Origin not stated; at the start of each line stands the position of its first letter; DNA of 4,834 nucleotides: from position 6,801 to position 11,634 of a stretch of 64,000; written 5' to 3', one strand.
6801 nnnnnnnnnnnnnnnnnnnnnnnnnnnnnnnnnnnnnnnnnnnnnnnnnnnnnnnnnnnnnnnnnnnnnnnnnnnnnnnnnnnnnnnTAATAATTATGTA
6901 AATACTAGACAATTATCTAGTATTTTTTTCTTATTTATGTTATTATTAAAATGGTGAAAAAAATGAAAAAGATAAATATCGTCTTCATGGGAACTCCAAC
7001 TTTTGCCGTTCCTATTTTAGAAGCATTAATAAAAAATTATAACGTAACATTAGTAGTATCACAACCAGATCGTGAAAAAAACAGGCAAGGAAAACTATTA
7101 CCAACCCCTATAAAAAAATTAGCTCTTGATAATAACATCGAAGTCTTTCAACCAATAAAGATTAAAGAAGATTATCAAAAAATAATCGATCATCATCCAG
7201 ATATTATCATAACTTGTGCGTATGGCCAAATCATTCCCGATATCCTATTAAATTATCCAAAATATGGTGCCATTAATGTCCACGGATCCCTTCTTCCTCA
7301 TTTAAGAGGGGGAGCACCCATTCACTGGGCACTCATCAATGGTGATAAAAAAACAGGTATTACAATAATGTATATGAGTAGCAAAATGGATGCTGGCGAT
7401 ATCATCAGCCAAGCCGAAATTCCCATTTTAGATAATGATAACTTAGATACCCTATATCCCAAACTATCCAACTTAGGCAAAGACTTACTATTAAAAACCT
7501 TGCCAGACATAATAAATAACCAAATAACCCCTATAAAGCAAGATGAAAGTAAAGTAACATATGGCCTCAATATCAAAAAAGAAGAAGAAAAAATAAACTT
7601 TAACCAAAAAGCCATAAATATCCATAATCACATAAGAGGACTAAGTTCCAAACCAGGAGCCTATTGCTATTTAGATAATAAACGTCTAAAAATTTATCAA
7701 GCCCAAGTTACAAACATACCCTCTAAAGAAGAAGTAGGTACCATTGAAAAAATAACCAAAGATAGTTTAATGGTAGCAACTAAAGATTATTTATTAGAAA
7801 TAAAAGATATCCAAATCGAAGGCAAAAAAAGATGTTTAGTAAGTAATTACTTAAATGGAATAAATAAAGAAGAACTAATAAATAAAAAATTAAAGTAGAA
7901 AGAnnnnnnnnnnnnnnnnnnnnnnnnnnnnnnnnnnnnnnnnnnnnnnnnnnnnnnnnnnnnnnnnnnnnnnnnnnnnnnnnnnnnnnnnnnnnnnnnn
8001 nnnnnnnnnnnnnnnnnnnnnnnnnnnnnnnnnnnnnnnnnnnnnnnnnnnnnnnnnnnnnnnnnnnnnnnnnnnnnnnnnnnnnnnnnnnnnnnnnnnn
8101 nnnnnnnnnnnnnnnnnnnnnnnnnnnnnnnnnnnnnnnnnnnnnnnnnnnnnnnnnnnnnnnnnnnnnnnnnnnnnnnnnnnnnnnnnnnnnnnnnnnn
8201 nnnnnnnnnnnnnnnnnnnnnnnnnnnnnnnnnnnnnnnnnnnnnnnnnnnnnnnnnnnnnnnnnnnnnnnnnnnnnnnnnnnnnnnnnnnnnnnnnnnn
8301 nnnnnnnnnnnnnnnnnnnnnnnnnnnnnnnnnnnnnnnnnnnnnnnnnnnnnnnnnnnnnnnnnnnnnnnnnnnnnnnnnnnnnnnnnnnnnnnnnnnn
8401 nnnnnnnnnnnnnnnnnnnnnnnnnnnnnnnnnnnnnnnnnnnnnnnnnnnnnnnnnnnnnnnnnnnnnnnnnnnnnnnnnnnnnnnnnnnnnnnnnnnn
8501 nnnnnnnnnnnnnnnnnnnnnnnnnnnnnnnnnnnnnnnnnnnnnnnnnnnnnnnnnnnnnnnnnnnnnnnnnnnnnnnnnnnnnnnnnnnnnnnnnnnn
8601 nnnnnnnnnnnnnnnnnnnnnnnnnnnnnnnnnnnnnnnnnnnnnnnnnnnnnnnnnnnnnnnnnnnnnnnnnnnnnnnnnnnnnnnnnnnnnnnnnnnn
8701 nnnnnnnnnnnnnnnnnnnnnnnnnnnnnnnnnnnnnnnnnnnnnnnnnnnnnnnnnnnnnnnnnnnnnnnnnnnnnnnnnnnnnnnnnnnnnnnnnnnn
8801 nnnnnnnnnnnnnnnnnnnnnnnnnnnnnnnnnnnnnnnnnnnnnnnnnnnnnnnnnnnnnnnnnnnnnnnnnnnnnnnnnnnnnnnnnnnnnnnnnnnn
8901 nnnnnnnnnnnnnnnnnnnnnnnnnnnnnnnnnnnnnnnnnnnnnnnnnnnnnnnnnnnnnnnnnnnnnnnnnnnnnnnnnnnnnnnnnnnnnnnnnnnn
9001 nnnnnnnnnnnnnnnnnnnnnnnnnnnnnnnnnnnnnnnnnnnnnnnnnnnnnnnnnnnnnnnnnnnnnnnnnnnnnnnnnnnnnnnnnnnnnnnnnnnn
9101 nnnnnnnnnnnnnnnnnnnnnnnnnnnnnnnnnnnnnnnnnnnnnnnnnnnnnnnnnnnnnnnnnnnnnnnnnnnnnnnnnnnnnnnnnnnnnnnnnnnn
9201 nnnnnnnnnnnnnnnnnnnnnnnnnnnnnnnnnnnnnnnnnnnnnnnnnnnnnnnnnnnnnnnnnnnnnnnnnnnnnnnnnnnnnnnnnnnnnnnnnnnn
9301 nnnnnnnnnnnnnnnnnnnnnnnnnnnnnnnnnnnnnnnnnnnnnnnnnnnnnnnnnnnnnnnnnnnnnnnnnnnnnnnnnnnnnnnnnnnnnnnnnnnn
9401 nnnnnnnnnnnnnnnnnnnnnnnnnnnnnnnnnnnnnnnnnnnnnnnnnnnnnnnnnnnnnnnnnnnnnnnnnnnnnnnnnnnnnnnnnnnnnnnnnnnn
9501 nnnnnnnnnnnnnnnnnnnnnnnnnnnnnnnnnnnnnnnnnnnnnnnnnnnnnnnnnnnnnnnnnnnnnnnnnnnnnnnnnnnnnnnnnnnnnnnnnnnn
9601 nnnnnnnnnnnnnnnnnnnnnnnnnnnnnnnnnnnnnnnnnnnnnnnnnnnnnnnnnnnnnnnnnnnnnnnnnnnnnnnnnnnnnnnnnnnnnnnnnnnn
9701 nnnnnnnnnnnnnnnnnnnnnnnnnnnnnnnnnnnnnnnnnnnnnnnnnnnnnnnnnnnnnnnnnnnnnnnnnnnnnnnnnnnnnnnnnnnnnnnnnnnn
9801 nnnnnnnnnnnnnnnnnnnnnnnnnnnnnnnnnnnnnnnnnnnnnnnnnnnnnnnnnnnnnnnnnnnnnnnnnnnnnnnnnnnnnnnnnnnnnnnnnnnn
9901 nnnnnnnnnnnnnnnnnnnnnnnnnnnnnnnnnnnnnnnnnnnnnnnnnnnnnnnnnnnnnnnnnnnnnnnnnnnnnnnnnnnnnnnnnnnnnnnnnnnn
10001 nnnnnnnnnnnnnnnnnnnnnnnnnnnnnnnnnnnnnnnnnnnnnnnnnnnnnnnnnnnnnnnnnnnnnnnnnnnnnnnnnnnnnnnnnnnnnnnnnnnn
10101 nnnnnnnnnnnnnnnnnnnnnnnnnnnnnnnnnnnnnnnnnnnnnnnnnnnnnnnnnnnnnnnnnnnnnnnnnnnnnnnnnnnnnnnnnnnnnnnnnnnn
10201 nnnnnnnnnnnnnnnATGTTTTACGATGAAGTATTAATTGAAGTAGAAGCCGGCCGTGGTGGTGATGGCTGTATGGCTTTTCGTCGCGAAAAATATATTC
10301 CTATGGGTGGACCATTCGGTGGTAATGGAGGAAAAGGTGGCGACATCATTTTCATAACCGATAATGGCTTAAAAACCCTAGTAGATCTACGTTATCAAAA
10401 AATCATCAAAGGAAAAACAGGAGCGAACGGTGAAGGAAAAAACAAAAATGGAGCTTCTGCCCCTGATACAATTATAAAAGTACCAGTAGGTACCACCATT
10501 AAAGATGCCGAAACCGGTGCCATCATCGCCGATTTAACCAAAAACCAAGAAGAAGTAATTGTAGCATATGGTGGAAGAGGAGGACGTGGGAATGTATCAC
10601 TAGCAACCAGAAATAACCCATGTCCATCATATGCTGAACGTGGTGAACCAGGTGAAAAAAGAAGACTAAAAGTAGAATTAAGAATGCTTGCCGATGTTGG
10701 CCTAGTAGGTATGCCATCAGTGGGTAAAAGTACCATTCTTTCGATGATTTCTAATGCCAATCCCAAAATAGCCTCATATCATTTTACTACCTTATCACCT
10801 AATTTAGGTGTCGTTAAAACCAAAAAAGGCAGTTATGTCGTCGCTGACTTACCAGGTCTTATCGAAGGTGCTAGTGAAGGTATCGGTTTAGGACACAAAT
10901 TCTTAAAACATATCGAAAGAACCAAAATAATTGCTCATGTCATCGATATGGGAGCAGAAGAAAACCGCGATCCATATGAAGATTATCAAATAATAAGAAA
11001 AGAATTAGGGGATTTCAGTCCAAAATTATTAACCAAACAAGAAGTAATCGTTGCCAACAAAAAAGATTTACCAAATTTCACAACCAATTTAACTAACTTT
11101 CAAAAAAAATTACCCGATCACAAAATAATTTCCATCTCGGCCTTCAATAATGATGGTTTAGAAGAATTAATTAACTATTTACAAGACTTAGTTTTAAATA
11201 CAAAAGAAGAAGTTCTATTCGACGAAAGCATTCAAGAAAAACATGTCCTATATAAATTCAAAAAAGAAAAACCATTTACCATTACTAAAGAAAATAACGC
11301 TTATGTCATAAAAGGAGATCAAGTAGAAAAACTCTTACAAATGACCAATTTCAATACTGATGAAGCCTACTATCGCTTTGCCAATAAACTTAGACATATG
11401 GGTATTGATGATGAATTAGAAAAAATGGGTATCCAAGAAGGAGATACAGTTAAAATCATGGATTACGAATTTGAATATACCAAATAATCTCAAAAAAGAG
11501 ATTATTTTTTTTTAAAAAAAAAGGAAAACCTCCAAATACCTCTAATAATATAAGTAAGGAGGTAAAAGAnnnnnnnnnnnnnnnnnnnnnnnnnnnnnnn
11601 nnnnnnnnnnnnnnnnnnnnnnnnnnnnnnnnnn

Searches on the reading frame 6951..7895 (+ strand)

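Call 54: search_protein_families(library=pfam, proteins=[window:6951-7895:+], max_evalue=0.00001)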
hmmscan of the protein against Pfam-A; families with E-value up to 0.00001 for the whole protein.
window:6951-7895:+ (315 aa): 2 families
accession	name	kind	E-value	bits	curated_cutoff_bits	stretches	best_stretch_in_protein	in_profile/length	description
PF00551.24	Formyl_trans_N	-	7.3e-37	127.3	26.1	1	9-183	2-180/181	Formyl transferase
PF02911.23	Formyl_trans_C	-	2e-28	99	21.1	1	207-304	1-99/100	Formyl transferase, C-terminal domain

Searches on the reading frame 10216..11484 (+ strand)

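Call 54: search_protein_families(library=pfam, proteins=[window:10216-11484:+], max_evalue=0.00001)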
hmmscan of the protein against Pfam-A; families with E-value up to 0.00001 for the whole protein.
window:10216-11484:+ (423 aa): 4 families
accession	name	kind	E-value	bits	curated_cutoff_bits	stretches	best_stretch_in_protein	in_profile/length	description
PF01018.28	GTP1_OBG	-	3.2e-57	193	27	1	4-157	2-155/155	GTP1/OBG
PF09269.16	DUF1967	-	8.7e-28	96.6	27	1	354-421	1-70/70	Domain of unknown function (DUF1967)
PF01926.29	MMR_HSR1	-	6e-23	81.5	21.9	1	160-282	1-113/113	50S ribosome-binding GTPase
PF02421.24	FeoB_N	-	1.1e-08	35.2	27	1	161-319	3-153/156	Ferrous iron transport protein B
